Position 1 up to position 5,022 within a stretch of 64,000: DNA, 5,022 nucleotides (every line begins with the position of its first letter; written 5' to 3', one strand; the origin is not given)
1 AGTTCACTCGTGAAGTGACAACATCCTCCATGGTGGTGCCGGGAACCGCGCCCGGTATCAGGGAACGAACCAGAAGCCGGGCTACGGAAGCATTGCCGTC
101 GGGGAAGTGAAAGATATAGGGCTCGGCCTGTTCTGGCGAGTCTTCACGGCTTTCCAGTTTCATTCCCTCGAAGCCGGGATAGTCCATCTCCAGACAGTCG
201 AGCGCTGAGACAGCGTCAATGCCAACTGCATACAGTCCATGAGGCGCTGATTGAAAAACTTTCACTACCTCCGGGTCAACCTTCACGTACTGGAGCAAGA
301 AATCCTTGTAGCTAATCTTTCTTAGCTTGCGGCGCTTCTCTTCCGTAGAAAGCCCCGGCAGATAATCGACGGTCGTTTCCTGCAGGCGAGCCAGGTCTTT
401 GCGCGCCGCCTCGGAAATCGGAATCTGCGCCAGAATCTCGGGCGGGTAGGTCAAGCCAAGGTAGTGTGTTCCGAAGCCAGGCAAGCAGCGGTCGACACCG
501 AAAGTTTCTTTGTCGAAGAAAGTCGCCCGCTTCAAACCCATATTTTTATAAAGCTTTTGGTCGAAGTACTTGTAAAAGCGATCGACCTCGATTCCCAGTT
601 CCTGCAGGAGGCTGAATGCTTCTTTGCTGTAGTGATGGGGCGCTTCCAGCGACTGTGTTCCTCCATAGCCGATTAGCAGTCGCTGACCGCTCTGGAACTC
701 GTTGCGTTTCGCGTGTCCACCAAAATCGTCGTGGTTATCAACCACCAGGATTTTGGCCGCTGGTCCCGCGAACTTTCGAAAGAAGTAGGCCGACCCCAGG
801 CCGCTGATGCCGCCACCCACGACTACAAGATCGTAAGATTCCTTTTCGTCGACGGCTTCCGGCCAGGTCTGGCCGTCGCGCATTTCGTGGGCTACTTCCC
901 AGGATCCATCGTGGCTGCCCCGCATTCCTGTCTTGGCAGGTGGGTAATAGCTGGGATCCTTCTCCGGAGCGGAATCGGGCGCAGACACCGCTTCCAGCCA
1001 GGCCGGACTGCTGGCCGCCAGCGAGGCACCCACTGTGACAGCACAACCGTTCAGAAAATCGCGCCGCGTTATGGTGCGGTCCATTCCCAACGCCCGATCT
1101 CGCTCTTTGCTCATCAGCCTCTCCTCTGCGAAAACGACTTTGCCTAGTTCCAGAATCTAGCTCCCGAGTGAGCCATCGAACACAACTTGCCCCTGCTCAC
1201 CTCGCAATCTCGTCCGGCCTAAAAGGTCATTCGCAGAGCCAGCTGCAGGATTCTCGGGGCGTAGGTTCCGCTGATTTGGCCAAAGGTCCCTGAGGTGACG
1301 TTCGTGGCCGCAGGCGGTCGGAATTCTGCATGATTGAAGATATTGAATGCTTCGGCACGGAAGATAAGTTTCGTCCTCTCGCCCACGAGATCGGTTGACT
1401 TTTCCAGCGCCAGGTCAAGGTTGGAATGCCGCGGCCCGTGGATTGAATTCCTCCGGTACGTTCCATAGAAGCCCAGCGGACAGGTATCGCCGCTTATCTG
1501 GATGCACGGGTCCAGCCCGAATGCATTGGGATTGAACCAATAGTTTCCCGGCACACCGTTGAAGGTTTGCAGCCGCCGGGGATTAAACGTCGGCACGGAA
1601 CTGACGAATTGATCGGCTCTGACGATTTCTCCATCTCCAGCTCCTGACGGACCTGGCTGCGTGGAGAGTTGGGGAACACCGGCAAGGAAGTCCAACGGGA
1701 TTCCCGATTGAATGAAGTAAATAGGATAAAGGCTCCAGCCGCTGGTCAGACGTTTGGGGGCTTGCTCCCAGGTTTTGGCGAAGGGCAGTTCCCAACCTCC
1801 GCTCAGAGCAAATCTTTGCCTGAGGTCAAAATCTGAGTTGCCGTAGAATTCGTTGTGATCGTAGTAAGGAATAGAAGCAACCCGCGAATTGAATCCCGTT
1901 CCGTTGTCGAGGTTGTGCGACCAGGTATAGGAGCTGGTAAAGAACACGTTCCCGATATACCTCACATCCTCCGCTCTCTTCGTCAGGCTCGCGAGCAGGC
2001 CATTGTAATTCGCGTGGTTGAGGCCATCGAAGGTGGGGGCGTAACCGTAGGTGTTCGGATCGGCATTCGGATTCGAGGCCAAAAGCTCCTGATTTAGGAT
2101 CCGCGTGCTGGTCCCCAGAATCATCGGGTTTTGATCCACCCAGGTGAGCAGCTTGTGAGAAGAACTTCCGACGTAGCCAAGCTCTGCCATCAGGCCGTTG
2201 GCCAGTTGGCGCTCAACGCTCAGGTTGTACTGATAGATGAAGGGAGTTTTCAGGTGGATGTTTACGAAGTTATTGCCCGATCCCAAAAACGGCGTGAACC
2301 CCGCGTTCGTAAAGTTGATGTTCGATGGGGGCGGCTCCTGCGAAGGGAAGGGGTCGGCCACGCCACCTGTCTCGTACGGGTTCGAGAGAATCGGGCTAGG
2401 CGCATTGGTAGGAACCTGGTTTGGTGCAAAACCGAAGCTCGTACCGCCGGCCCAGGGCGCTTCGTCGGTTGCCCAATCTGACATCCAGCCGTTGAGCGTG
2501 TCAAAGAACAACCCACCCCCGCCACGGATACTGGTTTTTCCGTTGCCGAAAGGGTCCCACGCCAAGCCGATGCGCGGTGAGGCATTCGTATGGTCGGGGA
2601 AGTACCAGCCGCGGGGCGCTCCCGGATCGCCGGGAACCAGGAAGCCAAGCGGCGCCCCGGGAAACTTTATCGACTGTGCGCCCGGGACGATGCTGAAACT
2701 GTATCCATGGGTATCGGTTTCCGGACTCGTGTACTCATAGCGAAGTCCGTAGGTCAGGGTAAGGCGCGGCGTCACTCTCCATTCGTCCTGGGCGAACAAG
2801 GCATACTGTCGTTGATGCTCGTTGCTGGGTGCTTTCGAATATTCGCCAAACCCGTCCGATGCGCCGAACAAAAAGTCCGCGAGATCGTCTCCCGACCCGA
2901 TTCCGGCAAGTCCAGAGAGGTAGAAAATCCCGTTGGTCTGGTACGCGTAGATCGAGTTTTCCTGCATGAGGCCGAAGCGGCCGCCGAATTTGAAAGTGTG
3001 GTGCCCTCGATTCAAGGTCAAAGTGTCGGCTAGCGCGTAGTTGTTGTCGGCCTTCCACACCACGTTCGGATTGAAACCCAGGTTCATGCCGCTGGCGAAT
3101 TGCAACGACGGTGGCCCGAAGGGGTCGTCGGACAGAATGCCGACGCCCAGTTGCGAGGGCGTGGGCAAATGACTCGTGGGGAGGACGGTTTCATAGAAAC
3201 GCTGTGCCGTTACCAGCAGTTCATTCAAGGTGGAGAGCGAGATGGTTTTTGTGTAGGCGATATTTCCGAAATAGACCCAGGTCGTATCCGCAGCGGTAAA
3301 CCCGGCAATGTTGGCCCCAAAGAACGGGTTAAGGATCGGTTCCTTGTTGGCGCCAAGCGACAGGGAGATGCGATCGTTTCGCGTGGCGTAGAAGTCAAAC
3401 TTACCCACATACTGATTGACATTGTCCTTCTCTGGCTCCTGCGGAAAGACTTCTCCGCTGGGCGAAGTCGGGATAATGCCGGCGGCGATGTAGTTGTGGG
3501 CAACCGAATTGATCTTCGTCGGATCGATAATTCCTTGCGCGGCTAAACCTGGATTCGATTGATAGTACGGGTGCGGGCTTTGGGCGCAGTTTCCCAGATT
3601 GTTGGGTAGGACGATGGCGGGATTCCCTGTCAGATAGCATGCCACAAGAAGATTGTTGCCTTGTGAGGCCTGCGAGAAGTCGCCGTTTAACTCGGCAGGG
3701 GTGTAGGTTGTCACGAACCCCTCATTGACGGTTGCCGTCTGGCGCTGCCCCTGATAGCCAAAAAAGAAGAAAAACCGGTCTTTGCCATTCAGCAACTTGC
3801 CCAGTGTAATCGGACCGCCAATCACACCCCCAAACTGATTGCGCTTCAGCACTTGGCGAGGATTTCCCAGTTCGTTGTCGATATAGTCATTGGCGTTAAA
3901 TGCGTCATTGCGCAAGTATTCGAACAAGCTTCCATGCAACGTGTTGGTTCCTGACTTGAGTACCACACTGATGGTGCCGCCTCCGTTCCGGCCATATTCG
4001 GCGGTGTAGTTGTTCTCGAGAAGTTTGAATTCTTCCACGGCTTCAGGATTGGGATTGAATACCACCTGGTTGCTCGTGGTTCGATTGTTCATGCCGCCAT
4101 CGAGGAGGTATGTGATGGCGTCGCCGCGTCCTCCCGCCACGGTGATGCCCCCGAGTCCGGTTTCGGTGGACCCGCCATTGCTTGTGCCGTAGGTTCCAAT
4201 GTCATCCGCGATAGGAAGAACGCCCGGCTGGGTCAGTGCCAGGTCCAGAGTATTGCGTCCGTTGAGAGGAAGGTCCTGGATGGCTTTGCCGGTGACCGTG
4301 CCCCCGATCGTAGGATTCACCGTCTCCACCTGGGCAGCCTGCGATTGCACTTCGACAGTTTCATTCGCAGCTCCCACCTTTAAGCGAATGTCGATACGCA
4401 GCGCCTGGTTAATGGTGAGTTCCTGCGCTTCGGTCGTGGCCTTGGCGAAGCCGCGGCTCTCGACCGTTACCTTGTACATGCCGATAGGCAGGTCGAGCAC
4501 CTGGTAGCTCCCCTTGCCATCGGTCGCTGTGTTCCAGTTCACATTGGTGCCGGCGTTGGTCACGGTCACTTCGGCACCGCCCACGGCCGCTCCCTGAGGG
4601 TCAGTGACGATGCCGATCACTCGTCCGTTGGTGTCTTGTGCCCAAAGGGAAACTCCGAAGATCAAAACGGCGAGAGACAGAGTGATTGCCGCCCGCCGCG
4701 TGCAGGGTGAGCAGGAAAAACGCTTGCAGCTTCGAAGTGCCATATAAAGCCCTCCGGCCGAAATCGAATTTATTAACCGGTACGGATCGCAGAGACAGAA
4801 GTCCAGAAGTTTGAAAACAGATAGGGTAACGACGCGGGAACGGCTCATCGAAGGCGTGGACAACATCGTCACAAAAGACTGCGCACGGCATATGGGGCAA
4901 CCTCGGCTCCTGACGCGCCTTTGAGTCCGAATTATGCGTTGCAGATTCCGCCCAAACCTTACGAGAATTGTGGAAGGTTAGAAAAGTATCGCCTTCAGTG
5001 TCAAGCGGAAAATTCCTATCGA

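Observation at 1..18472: Candidate export-only amine/polyamine (possibly gamma-glutamyl-amine) scavenging locus: 2 giant TBDRs + GGT + four Tat-exported SpdH-like flavoproteins + NTF2 protein + PuuR-like regulator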

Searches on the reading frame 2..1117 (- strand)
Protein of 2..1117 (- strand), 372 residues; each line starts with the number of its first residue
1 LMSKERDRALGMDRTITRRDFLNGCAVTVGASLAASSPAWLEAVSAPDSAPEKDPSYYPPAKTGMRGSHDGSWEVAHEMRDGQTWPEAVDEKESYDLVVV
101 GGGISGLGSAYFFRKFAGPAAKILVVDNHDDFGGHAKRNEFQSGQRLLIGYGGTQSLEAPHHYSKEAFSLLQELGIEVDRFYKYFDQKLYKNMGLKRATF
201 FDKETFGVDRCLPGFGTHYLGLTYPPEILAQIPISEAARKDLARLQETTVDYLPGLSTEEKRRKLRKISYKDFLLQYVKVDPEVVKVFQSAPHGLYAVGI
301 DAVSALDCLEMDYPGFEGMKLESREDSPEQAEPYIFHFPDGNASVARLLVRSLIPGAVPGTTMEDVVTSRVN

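Call 6: search_protein_families(library=pfam, proteins=[window:2-1117:-], max_evalue=0.01)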
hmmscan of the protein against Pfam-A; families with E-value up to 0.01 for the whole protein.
window:2-1117:- (372 aa): 3 families
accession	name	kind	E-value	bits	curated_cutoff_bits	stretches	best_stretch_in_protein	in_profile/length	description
PF13450.12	NAD_binding_8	-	2.8e-09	37.6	21.9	1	99-174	1-68/68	NAD(P)-binding Rossmann-like domain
PF01266.30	DAO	-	1.4e-05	25.2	27.9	1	96-139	1-42/353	FAD dependent oxidoreductase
PF01946.23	Thi4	-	0.00083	19.1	26.2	1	91-135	14-56/235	Thi4 family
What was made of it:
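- On SpdH (FAD/haem-b spermidine dehydrogenase, EC 1.5.99.6): PF13450 E 1e-9 to 1e-11 in all four copies (call 6).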

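Call 7: search_protein_families(library=ncbifam, proteins=[window:2-1117:-], max_evalue=0.01)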
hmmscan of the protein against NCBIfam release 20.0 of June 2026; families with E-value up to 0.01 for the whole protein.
window:2-1117:- (372 aa): 11 families
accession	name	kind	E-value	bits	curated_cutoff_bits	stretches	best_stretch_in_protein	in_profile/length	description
NF008841.0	PRK11883.1-1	equivalog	1.2e-08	34.3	517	1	96-177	5-79/453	protoporphyrinogen oxidase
NF053556.1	prodigi_MAP_PigB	equivalog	3.2e-07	29.1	850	1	85-177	145-227/659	prodigiosin MAP biosynthesis oxidoreductase PigB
TIGR00562.1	proto_IX_ox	equivalog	1.1e-06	27.6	97.85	1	96-179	4-79/470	protoporphyrinogen oxidase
TIGR01409.1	TAT_signal_seq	domain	0.00018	21.7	16.7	1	16-40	1-28/29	twin-arginine translocation signal domain-containing protein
NF053717.1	VnlPnlRedVprA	equivalog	0.00084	18.3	600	0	91-137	3-46/481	vinyl phenol reductase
TIGR01373.1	soxB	subfamily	0.0015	17.5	529.45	1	82-138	15-73/407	sarcosine oxidase subunit beta family protein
NF040505.1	ArsO_flavin_mono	equivalog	0.0029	17.1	425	1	95-135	1-38/346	ArsO family NAD(P)H-dependent flavin-containing monooxygenase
TIGR00292.1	TIGR00292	equivalog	0.0033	16.7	148.3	0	90-135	17-59/254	sulfide-dependent adenosine diphosphate thiazole synthase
NF009906.0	PRK13369.1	equivalog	0.0052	15.4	352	1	91-136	3-44/502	glycerol-3-phosphate dehydrogenase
NF008843.0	PRK11883.1-3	equivalog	0.0067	15.6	406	1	98-176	5-77/424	protoporphyrinogen oxidase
NF009477.0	PRK12843.1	equivalog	0.0082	14.6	758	0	88-135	10-54/578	FAD-dependent oxidoreductase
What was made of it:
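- On SpdH (FAD/haem-b spermidine dehydrogenase, EC 1.5.99.6): TIGR01409 is above cut-off for A, B and C (call 7).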

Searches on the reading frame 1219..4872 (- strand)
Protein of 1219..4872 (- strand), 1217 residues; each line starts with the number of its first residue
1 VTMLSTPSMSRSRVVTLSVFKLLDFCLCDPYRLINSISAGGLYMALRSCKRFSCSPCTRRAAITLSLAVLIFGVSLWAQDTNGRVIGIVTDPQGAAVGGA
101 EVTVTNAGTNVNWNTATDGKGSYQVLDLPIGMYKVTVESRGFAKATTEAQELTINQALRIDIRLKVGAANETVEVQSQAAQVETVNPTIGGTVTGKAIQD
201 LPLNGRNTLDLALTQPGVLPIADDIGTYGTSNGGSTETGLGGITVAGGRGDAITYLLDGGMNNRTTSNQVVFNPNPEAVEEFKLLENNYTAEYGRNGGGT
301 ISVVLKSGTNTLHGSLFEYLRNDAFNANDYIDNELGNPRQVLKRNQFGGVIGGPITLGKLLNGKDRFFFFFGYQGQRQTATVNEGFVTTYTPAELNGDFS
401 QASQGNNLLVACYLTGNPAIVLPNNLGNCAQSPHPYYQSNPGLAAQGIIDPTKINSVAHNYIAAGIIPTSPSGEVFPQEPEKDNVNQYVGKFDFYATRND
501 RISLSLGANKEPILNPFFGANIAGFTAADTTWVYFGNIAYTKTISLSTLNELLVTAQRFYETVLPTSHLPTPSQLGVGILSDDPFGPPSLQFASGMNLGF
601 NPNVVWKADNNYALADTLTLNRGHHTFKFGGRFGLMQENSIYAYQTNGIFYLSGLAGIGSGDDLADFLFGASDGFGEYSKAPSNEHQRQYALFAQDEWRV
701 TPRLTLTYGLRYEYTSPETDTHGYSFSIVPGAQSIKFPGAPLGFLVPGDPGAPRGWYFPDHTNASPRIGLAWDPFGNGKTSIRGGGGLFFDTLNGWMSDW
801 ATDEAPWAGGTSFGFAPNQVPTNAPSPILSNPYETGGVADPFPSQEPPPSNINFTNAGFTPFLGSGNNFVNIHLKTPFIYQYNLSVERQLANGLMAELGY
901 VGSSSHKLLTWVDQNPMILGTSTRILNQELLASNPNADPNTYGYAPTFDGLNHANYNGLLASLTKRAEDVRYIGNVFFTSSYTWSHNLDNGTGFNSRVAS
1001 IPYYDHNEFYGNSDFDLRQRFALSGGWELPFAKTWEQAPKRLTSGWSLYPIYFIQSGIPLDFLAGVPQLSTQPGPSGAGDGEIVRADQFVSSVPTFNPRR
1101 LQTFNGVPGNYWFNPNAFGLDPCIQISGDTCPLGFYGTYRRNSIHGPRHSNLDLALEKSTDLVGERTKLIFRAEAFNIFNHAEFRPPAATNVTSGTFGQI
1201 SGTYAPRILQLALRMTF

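Call 6: search_protein_families(library=pfam, proteins=[window:1219-4872:-], max_evalue=0.01)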
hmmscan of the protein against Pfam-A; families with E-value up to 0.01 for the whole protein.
window:1219-4872:- (1217 aa): 6 families
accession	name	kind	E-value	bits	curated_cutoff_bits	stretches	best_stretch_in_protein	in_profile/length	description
PF25183.1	OMP_b-brl_4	-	4.1e-176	588.3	30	1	304-1210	1-838/838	Outer membrane beta barrel domain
PF13620.12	CarboxypepD_reg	-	4e-19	69.2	32.3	1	85-165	2-82/82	Carboxypeptidase regulatory-like domain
PF00593.30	TonB_dep_Rec_b-barrel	-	3.1e-10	40.9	27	1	586-777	57-230/436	TonB dependent receptor-like, beta-barrel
PF13715.12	CarbopepD_reg_2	-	3.2e-05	24.3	32.2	1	87-165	3-77/88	CarboxypepD_reg-like domain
PF17210.9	SdrD_B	-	0.00015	22.4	29.7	1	90-149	17-76/112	SdrD B-like domain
PF07715.20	Plug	-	0.0058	17.6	23.9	1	192-299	11-105/107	TonB-dependent Receptor Plug Domain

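Call 7: search_protein_families(library=ncbifam, proteins=[window:1219-4872:-], max_evalue=0.01)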
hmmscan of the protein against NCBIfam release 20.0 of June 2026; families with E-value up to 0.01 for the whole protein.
window:1219-4872:- (1217 aa): 5 families
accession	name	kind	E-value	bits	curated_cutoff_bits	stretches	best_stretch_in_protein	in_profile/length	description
NF049945.1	TonB_dep_FCYXU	equivalog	2.4e-05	23.2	825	1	682-716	375-409/697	TonB-dependent receptor, FCYXU motif-type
NF052345.1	S_layer_anammox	exception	4.6e-05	21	1400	1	79-201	1309-1425/1596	Kustd1514 family S-layer glycoprotein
NF010051.0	PRK13528.1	subfamily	0.00049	18.5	583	0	251-320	120-186/727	FepA family TonB-dependent siderophore receptor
NF010010.0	PRK13483.1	equivalog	0.0019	16.3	927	0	685-714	367-396/660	ligand-gated channel protein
NF007478.2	PRK10064.1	equivalog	0.009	14.3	745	0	683-713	355-385/663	catecholate siderophore receptor CirA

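Call 39: find_encoding_contigs(protein=window:1219-4743:-, flank=10000, max_places=3)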
Protein window:1219-4743:- (1174 aa): 1 contig read that carries it; 1 place shown.
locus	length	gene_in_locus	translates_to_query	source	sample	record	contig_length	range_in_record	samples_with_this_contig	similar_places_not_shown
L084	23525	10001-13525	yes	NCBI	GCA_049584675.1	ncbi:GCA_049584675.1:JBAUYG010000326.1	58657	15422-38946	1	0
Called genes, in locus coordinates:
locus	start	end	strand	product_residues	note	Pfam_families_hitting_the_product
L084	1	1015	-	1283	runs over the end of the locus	PF13620:CarboxypepD_reg, PF13715:CarbopepD_reg_2, PF17210:SdrD_B (faint), PF25183:OMP_b-brl_4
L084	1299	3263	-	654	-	PF01266:DAO (weak), PF13450:NAD_binding_8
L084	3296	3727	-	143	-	PF08332:CaMKII_AD, PF13474:SnoaL_3, PF14534:DUF4440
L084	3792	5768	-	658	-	PF01266:DAO (weak), PF13450:NAD_binding_8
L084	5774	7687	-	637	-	PF01266:DAO (weak), PF13450:NAD_binding_8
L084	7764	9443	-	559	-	PF01019:G_glu_transpept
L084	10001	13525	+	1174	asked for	PF13620:CarboxypepD_reg, PF25183:OMP_b-brl_4, PF00593:TonB_dep_Rec_b-barrel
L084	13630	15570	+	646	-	PF01266:DAO (faint), PF13450:NAD_binding_8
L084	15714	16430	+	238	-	-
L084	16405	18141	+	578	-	PF01979:Amidohydro_1 (faint), PF07969:Amidohydro_3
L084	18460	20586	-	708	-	PF01011:PQQ, PF13360:PQQ_2, PF13570:Beta-prop_ACSF4 (faint), PF01011:PQQ (weak), PF00034:Cytochrom_C (faint)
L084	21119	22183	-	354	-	PF01717:Meth_synt_2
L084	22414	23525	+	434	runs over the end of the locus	PF07690:MFS_1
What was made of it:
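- Checked: The locus continues left of the window (L084, call 39) with a 238-aa ORF that has no export signal and a Tat-signal Amidohydro_3 protein.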

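Call 68: search_solved_structures(query=window:1219-4743:-, max_evalue=0.001)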
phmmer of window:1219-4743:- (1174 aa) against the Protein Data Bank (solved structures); distinct sequences matched with E-value up to 0.001: 0.
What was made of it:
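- On TonB-dependent transporter: No solved homologue was found by sequence (call 68).
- Tried and rejected: TBDR1 has no solved homologue by sequence (call 68).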
